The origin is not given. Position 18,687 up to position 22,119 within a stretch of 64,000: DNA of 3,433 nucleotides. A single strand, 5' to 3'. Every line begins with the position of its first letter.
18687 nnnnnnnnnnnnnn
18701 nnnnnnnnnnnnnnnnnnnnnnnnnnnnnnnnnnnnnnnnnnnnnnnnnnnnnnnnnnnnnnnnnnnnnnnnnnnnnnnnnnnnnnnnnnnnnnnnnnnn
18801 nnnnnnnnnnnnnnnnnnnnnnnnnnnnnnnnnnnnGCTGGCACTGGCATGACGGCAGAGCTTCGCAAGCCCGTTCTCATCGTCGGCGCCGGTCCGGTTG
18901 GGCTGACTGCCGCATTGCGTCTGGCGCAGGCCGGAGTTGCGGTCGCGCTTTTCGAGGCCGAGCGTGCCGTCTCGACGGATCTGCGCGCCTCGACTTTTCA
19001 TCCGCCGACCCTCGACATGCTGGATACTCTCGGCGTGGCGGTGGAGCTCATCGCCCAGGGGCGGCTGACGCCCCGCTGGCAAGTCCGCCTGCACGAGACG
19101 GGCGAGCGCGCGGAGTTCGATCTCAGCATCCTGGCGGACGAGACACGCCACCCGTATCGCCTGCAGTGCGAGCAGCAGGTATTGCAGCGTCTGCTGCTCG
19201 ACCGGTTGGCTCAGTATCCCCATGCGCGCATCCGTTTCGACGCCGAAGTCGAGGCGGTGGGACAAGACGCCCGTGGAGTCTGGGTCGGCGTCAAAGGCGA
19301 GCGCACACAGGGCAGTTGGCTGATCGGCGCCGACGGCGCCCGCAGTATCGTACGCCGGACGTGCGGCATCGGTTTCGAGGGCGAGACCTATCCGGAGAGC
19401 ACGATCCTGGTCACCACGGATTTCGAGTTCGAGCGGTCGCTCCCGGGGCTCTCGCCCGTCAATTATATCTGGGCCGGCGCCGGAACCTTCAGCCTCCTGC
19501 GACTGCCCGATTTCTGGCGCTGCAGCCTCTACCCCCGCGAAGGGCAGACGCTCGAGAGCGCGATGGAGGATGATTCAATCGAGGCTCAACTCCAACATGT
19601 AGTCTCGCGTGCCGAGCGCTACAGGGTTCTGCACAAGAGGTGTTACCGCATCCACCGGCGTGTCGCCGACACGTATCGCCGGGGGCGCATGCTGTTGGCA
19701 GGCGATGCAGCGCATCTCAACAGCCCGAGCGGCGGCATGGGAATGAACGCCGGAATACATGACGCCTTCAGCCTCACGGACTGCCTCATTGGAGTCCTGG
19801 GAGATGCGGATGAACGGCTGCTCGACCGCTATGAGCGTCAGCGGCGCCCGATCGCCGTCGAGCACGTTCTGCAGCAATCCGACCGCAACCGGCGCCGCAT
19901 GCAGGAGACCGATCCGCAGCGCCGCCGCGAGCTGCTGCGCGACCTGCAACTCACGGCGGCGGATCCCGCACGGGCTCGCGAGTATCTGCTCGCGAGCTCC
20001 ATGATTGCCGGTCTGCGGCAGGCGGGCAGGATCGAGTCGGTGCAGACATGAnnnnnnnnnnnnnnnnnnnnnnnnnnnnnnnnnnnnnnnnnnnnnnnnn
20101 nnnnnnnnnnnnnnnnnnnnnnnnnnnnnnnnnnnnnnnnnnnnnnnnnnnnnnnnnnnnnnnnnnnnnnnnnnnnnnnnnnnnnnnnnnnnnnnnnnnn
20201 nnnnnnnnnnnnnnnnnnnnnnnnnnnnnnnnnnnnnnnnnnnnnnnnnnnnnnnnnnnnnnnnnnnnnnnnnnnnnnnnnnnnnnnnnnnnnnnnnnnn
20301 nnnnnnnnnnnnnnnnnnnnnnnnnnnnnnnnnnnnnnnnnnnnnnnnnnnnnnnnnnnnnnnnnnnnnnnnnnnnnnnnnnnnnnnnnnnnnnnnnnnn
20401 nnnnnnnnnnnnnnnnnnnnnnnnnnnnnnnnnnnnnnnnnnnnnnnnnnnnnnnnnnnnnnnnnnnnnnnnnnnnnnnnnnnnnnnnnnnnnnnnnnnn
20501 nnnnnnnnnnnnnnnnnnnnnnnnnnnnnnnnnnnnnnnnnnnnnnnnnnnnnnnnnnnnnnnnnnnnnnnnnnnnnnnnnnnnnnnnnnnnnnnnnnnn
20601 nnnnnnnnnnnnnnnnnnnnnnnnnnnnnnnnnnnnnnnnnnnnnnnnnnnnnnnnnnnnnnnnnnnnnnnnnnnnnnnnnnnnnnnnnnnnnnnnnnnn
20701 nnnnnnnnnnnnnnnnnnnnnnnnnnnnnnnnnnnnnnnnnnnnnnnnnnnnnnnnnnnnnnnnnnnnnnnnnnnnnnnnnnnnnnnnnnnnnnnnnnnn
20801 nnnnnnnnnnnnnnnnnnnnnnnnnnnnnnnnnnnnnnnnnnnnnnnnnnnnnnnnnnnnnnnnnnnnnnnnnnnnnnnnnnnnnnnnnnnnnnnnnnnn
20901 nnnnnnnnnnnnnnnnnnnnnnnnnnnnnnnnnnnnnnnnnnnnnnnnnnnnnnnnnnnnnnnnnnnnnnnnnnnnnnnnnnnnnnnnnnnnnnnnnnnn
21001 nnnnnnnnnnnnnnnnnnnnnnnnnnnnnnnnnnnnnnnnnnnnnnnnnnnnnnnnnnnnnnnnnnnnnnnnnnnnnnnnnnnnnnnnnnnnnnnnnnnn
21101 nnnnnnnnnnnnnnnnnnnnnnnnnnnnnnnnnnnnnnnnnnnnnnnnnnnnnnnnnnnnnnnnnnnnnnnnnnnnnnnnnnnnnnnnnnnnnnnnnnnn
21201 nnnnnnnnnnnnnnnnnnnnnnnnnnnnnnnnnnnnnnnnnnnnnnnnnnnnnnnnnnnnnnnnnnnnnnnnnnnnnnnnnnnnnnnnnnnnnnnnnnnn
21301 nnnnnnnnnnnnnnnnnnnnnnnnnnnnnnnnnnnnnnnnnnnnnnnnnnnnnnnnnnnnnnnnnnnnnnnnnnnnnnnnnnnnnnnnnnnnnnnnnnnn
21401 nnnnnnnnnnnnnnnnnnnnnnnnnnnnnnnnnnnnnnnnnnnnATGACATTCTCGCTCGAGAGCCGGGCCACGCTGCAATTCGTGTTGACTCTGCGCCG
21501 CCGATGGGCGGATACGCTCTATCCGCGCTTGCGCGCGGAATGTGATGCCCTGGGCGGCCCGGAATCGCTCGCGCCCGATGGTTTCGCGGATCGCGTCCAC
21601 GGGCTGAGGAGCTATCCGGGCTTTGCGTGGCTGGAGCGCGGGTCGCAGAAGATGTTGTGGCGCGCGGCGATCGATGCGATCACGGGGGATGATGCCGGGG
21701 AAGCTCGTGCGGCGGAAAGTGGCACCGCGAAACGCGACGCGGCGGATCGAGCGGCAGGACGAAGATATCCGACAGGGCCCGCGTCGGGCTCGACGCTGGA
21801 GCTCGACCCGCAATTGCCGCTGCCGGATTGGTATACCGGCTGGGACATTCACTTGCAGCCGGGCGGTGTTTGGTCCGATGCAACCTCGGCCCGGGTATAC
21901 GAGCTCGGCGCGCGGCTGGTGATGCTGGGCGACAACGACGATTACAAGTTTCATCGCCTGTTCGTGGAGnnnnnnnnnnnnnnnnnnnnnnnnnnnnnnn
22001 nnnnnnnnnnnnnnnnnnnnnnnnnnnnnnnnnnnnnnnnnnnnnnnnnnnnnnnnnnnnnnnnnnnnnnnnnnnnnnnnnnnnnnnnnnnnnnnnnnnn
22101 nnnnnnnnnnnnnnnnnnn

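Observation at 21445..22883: Second coupled methyltransferase-like/partner pair in the same operon, after the MFS gene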

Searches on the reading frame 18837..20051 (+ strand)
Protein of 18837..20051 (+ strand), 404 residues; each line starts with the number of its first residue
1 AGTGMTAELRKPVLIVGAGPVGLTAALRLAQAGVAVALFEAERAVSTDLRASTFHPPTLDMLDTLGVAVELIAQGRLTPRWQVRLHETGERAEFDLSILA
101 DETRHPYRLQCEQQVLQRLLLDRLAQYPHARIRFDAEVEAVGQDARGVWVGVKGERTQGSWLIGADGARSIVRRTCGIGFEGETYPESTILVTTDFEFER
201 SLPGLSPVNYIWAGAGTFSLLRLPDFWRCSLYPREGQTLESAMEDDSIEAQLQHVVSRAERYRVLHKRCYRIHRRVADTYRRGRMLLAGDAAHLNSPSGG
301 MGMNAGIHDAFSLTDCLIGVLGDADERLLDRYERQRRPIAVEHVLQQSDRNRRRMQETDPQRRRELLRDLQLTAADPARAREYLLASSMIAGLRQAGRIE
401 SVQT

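Call 5: search_protein_families(library=pfam, proteins=[window:18837-20051:+], max_evalue=0.01)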
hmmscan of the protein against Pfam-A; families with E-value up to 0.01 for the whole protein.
window:18837-20051:+ (404 aa): 13 families
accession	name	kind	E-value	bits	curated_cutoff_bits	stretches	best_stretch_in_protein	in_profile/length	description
PF01494.25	FAD_binding_3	-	6.9e-64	216.7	22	1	12-342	3-344/349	FAD binding domain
PF01266.30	DAO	-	1.1e-07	32.2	27.9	1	13-58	2-49/353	FAD dependent oxidoreductase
PF13450.12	NAD_binding_8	-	4.4e-06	27.3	21.9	1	15-49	1-35/68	NAD(P)-binding Rossmann-like domain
PF03486.20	HI0933_like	-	2.5e-05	24.3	50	1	13-50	3-40/244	HI0933-like protein Rossmann domain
PF07992.20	Pyr_redox_2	-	3.8e-05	23.7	26.1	1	12-45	2-35/291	Pyridine nucleotide-disulphide oxidoreductase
PF00890.30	FAD_binding_2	-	0.00018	21.3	20.4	1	13-51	2-40/414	FAD binding domain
PF01946.23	Thi4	-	0.00022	21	26.2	1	12-44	19-52/235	Thi4 family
PF12831.13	FAD_oxidored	-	0.00037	20.3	27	1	13-145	2-118/416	FAD dependent oxidoreductase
PF13738.12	Pyr_redox_3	-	0.00052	19.8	30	1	14-45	1-33/305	Pyridine nucleotide-disulphide oxidoreductase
PF05834.18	Lycopene_cycl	-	0.0011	18.6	23.4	1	13-171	2-145/380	Lycopene cyclase protein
PF01134.28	GIDA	-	0.0014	18.2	22.1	1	13-40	2-29/391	Glucose inhibited division protein A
PF00070.33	Pyr_redox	-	0.0019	19.1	22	0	13-45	2-34/82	Pyridine nucleotide-disulphide oxidoreductase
PF01593.30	Amino_oxidase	-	0.0026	17.6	19.8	0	22-42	3-23/443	Flavin containing amine oxidoreductase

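Call 7: search_protein_families(library=ncbifam, proteins=[window:18837-20051:+], max_evalue=0.01)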
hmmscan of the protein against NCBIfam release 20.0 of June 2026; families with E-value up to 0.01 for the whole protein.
window:18837-20051:+ (404 aa): 111 families (the best 25 are shown)
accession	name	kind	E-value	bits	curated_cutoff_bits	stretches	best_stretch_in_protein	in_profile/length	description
NF004832.0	PRK06184.1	subfamily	7.5e-62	209.7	476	1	11-372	7-371/506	hypothetical protein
NF004780.0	PRK06126.1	subfamily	1.8e-54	185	445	1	6-359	4-380/552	hypothetical protein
NF006002.0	PRK08132.1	subfamily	1.2e-50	172.5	416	1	7-378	22-394/552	FAD-dependent oxidoreductase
NF004831.0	PRK06183.1-5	equivalog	2.8e-49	168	546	1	10-385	8-382/568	bifunctional 3-(3-hydroxy-phenyl)propionate/3-hydroxycinnamic acid hydroxylase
NF004829.0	PRK06183.1-3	subfamily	2.1e-47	162.1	390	1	7-375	5-378/520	bifunctional 3-(3-hydroxy-phenyl)propionate/3-hydroxycinnamic acid hydroxylase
NF005303.0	PRK06834.1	subfamily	5e-45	154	625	1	12-371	5-350/488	hypothetical protein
NF006092.0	PRK08244.1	equivalog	6.5e-45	153.7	644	1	12-369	4-359/494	monooxygenase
NF033145.1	rif_monoox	equivalog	4.2e-44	151.2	800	1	13-370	3-357/472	rifampin monooxygenase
TIGR01988.1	Ubi-OHases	subfamily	3.3e-39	134.8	224.65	1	13-340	2-339/387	ubiquinone biosynthesis hydroxylase, UbiH/UbiF/VisC/COQ6 family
NF004828.0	PRK06183.1-2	equivalog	5.3e-39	134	853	1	8-340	10-340/568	bifunctional 3-(3-hydroxy-phenyl)propionate/3-hydroxycinnamic acid hydroxylase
NF046068.1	AkvoneHdxseDnrF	equivalog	1.3e-38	133.1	650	1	13-356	1-362/439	aklavinone 12-hydroxylase DnrF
NF046069.1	AkvoneHdxseRdmE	equivalog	1.3e-38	133.1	700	1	13-357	1-364/521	aklavinone 12-hydroxylase RdmE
NF004830.0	PRK06183.1-4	equivalog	2.1e-36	125.5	1135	1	6-340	14-349/617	bifunctional 3-(3-hydroxy-phenyl)propionate/3-hydroxycinnamic acid hydroxylase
NF004827.0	PRK06183.1-1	equivalog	8e-35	120.3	966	1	12-340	17-346/554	bifunctional 3-(3-hydroxy-phenyl)propionate/3-hydroxycinnamic acid hydroxylase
NF005612.0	PRK07364.1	equivalog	5.4e-30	104.2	487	1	9-338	17-353/415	FAD-dependent hydroxylase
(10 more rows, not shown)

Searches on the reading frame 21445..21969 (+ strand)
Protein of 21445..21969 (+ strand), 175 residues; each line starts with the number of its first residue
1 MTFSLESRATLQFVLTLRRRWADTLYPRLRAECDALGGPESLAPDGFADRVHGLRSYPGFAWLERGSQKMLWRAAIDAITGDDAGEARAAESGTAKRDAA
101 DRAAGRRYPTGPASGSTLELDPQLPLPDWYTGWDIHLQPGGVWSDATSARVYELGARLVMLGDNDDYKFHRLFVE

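Call 84: find_homologous_proteins(query=A7, max_evalue=0.001)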
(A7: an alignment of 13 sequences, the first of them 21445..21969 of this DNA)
Query A7 (13 sequences) (175 aa, profile of the alignment): 372 proteins with E <= 0.001 among 8000 candidates; the best 120 are listed.
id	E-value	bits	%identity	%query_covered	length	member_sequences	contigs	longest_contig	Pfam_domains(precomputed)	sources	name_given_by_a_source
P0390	1.8e-72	261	39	22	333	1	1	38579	-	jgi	jgi:hypothetical protein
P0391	8.5e-72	259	46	14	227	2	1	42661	-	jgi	jgi:hypothetical protein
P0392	1.8e-71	258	46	14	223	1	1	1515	-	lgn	-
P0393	1.1e-70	255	58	14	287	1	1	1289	-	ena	-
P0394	5.0e-69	250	37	25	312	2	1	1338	PF13847.13,PF13489.13,PF13649.13,PF02390.24,PF02527.22,PF24675.2,PF01209.25,PF08241.19,PF08242.19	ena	-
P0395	6.3e-69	249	44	15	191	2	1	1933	-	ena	-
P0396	7.6e-69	249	41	15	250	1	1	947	PF02390.24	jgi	jgi:hypothetical protein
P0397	7.9e-69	249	54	14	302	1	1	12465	-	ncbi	-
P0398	1.3e-68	248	44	22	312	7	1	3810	PF13847.13,PF13649.13,PF02390.24,PF01209.25,PF08241.19,PF08242.19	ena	-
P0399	9.1e-68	246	40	22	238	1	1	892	-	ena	-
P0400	5.0e-67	243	46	14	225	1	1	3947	-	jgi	jgi:hypothetical protein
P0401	9.9e-67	242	44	22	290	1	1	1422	PF13847.13,PF05175.21,PF13649.13,PF02390.24,PF01209.25,PF08241.19,PF08242.19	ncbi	-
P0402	3.8e-66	240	46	16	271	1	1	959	PF13847.13,PF13649.13,PF02390.24,PF08241.19,PF08242.19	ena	-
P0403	5.4e-66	240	31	25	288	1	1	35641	PF13847.13,PF05175.21,PF13649.13,PF02390.24,PF02527.22,PF01209.25,PF08241.19,PF08242.19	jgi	-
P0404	3.4e-65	237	38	22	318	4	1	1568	-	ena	-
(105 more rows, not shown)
